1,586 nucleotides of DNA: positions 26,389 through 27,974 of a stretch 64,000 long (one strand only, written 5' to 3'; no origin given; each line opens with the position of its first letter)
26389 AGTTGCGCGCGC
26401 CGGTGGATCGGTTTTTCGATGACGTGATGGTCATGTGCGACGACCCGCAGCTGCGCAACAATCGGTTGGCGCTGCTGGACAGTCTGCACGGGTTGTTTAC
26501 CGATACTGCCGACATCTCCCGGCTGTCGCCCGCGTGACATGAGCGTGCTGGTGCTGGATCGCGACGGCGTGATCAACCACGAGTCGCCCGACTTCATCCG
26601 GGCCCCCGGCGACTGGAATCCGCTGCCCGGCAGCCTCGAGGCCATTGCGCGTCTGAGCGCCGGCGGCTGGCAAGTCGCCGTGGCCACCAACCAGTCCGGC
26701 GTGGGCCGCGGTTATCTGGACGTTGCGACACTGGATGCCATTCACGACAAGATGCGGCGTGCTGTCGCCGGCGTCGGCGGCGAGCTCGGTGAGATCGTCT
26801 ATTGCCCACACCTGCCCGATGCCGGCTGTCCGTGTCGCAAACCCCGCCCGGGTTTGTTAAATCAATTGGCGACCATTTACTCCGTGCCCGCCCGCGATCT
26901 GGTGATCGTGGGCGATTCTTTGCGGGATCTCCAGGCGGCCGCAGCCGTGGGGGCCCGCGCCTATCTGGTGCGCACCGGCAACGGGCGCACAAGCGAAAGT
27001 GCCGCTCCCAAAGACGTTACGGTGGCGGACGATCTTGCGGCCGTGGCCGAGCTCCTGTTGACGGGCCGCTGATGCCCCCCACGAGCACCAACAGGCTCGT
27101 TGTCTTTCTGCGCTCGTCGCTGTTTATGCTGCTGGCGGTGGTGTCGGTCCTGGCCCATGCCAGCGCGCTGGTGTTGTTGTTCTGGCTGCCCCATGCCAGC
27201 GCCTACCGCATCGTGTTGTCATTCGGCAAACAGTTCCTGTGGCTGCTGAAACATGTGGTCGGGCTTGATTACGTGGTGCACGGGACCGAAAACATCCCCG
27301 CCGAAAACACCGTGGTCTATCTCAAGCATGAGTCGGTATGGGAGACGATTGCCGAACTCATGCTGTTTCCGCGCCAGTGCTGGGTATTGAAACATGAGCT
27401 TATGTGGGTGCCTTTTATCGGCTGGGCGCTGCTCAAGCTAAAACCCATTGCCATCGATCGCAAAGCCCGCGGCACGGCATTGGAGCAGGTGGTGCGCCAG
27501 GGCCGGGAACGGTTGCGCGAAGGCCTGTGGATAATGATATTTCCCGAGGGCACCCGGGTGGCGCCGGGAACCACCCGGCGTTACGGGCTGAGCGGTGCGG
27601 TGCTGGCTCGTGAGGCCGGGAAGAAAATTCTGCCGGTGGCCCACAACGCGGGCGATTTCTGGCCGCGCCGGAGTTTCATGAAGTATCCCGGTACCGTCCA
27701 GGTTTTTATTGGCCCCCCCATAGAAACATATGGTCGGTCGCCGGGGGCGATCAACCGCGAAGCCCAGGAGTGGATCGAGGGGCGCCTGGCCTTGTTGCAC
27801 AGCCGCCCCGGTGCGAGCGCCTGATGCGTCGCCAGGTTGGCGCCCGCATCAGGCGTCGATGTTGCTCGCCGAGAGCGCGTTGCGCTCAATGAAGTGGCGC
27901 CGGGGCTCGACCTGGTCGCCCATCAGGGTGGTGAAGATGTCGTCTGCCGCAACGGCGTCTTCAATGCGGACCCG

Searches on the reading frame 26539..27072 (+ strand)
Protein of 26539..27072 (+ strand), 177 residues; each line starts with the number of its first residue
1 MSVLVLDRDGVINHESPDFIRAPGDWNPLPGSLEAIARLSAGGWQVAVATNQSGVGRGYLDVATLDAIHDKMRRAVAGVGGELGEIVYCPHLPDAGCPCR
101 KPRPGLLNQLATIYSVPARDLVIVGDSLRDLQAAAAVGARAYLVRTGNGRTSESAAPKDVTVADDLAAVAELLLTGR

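Call 83: search_protein_families(library=pfam, proteins=[window:26539-27072:+], max_evalue=0.00001)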
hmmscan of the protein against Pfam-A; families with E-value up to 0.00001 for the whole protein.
window:26539-27072:+ (177 aa): 3 families
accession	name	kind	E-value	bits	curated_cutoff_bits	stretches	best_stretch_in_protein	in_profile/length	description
PF13242.12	Hydrolase_like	-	4.9e-14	52.4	22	1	99-168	2-74/75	HAD-hyrolase-like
PF00702.32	Hydrolase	-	1.7e-07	32.2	26.4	1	21-138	92-191/191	haloacid dehalogenase-like hydrolase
PF13419.12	HAD_2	-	1.1e-06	29.3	23.8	0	100-143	134-177/178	Haloacid dehalogenase-like hydrolase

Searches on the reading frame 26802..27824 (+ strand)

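Call 83: search_protein_families(library=pfam, proteins=[window:26802-27824:+], max_evalue=0.00001)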
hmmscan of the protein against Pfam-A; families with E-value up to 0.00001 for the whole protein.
window:26802-27824:+ (340 aa): 1 family
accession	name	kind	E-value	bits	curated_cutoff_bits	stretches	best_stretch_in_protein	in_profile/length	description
PF01553.26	Acyltransferase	-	6.8e-16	58.7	23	1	158-281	3-131/132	Acyltransferase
